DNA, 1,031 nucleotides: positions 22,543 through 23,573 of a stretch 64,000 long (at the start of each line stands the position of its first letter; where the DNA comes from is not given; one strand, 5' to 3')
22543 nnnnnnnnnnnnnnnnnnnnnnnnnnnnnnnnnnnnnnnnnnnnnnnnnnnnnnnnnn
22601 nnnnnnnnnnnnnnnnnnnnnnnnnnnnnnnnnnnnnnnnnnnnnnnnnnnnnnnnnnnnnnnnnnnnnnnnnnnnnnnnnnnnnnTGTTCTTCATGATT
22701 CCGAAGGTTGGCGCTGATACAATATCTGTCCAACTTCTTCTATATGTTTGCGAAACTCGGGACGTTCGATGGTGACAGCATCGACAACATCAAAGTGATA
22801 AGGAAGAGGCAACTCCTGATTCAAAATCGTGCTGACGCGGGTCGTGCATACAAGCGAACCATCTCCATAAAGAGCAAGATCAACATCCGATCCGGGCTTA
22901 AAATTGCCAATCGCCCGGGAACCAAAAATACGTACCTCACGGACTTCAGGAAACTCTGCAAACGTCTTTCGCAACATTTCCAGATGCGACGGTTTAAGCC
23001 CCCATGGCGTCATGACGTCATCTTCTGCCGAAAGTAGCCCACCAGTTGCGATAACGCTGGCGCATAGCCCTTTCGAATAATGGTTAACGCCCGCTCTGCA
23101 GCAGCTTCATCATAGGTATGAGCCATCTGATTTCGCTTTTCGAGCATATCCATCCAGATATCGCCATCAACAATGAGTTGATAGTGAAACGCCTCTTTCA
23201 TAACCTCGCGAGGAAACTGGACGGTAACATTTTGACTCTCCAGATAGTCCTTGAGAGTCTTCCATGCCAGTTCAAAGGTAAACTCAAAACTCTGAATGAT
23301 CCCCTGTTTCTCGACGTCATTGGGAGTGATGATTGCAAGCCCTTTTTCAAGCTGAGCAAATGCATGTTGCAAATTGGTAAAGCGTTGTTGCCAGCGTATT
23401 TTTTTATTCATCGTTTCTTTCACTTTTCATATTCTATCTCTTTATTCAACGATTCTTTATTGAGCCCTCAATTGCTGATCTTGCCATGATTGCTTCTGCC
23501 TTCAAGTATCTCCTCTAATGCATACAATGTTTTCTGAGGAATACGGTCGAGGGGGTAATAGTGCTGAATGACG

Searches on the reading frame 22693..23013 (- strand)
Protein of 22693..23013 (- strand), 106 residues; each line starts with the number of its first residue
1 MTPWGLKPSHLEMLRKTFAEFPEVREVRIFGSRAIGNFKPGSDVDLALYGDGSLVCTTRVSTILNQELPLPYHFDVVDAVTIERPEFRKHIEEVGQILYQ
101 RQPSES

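Call 4: search_protein_families(library=pfam, proteins=[window:22693-23013:-], max_evalue=1)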
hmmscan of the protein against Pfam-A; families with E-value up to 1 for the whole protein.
window:22693-23013:- (106 aa): 4 families
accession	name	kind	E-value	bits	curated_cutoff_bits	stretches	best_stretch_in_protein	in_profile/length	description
PF18765.7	Polbeta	-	2.4e-13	50.5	26.9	1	13-102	2-91/93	Polymerase beta, Nucleotidyltransferase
PF01909.29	NTP_transf_2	-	8.1e-10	39.4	21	1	12-93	2-88/93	Nucleotidyltransferase domain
PF22600.2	MTPAP-like_central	-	0.0014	19.1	27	1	16-52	31-67/139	Poly(A) RNA polymerase, mitochondrial-like, central palm domain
PF02526.19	GBP_repeat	-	0.028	14.6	25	1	85-103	17-35/38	Glycophorin-binding protein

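Call 5: search_protein_families(library=ncbifam, proteins=[window:22693-23013:-], max_evalue=1)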
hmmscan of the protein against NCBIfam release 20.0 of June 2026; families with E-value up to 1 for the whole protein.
window:22693-23013:- (106 aa): 3 families
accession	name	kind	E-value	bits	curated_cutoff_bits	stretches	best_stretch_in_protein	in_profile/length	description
NF047752.1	MntA_antitoxin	equivalog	1.5e-08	34.4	60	1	19-104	2-86/106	type VII toxin-antitoxin system MntA family adenylyltransferase antitoxin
NF010309.0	PRK13746.1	subfamily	0.06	12.6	193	1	23-57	27-61/263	aminoglycoside adenylyltransferase family protein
NF012157.0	ANT_3pp_I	equivalog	0.23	10.7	375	1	24-62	22-60/256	AadA family aminoglycoside 3''-O-nucleotidyltransferase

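Call 6: search_protein_families(library=padloc, proteins=[window:22693-23013:-], max_evalue=1)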
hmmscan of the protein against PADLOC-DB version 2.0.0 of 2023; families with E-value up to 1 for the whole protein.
window:22693-23013:- (106 aa): 9 families
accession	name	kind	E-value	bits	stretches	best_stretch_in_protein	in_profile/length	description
PDLC04907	PDC-S09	-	5.7e-06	24.4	1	14-53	17-56/114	-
PDLC04904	PDC-S09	-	7.3e-06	24.1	1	19-92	20-92/104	-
PDLC04902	PDC-S09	-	1.1e-05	23.6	1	19-92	16-89/97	-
PDLC03138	Specificity_I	-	2e-05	21.8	1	11-95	9-93/485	Type I specificity subunit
PDLC04906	PDC-S09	-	0.00014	20.2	1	16-92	16-92/98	-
PDLC04905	PDC-S09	-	0.00015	20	1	22-99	19-99/101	-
PDLC04903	PDC-S09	-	0.00047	18.4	1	23-70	25-72/108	-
PDLC04368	PDC-M05A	-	0.0054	14.6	1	14-52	96-135/201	-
PDLC04369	PDC-M05A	-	0.015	12.9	1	10-65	91-142/201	-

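Call 50: search_solved_structures(query=window:22693-23013:-, max_evalue=0.01, show_alignments=2)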
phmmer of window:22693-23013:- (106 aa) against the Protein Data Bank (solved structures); distinct sequences matched with E-value up to 0.01: 4.
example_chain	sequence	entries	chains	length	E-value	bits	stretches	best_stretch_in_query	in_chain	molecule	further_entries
8xeh_E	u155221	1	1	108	2.1e-12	50.4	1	5-102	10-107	MNT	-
8xeo_A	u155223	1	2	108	4e-12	49.5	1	5-102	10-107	MNT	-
1no5_A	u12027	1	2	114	0.00068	23.1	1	11-102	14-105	Hypothetical protein HI0073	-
2rff_A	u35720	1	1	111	0.0014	22.1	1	12-49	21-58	Putative nucleotidyltransferase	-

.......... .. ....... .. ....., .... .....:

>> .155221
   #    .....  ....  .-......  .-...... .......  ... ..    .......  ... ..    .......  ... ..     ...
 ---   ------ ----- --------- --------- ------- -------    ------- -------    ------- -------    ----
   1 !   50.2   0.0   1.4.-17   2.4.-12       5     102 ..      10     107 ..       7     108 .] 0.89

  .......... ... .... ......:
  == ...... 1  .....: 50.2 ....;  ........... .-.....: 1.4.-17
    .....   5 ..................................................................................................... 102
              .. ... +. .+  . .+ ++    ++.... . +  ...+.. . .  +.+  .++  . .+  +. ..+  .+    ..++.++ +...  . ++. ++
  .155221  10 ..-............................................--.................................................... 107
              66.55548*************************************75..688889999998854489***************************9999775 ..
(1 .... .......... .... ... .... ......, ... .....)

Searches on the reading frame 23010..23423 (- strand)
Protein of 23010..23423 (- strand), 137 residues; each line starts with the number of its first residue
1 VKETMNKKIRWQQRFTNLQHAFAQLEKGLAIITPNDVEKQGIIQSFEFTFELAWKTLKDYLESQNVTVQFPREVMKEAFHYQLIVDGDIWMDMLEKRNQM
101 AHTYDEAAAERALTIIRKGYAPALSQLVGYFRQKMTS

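Call 4: search_protein_families(library=pfam, proteins=[window:23010-23423:-], max_evalue=1)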
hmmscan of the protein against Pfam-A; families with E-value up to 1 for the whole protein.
window:23010-23423:- (137 aa): 3 families
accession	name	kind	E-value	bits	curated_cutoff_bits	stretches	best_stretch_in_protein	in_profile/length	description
PF08780.16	NTase_sub_bind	-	8.1e-40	136.2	31.8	1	13-127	1-120/126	Nucleotidyltransferase substrate binding protein like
PF01934.22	HepT-like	-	0.039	14.1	23.5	1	88-125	78-114/120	Ribonuclease HepT-like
PF07875.18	Coat_F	-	0.083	13.6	25.7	1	86-114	2-30/63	Coat F domain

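Call 5: search_protein_families(library=ncbifam, proteins=[window:23010-23423:-], max_evalue=1)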
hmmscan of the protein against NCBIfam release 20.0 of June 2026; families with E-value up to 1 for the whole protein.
window:23010-23423:- (137 aa): 2 families
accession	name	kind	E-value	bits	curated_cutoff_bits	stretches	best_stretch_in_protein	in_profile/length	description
TIGR01987.1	HI0074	subfamily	1e-31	109.6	55.8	1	14-128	1-118/123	HI0074 family nucleotidyltransferase substrate-binding subunit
NF043033.1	OxoTetrIsom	equivalog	0.058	13.1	325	1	13-103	117-199/251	2-oxo-tetronate isomerase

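Call 6: search_protein_families(library=padloc, proteins=[window:23010-23423:-], max_evalue=1)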
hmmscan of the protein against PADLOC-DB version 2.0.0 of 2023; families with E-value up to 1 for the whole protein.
window:23010-23423:- (137 aa): 0 families

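Call 49: search_solved_structures(query=window:23010-23423:-, max_evalue=0.01, show_alignments=3)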
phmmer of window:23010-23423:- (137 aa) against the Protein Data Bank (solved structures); distinct sequences matched with E-value up to 0.01: 5.
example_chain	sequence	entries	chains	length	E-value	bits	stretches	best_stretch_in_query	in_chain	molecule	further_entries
8xdj_A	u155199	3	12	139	4.4e-26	94.8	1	6-117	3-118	HEPN toxin | HEPN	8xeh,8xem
8yuf_A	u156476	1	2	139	8.1e-26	93.9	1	6-117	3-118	Nucleotidyltransferase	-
1wty_A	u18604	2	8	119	2.1e-20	76.4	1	32-118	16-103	hypothetical protein TTHA0048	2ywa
1wwp_A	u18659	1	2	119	1.9e-10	44.2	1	21-132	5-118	hypothetical protein TTHA0636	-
1jog_A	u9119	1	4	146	3.7e-07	33.6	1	36-110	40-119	HYPOTHETICAL PROTEIN HI0074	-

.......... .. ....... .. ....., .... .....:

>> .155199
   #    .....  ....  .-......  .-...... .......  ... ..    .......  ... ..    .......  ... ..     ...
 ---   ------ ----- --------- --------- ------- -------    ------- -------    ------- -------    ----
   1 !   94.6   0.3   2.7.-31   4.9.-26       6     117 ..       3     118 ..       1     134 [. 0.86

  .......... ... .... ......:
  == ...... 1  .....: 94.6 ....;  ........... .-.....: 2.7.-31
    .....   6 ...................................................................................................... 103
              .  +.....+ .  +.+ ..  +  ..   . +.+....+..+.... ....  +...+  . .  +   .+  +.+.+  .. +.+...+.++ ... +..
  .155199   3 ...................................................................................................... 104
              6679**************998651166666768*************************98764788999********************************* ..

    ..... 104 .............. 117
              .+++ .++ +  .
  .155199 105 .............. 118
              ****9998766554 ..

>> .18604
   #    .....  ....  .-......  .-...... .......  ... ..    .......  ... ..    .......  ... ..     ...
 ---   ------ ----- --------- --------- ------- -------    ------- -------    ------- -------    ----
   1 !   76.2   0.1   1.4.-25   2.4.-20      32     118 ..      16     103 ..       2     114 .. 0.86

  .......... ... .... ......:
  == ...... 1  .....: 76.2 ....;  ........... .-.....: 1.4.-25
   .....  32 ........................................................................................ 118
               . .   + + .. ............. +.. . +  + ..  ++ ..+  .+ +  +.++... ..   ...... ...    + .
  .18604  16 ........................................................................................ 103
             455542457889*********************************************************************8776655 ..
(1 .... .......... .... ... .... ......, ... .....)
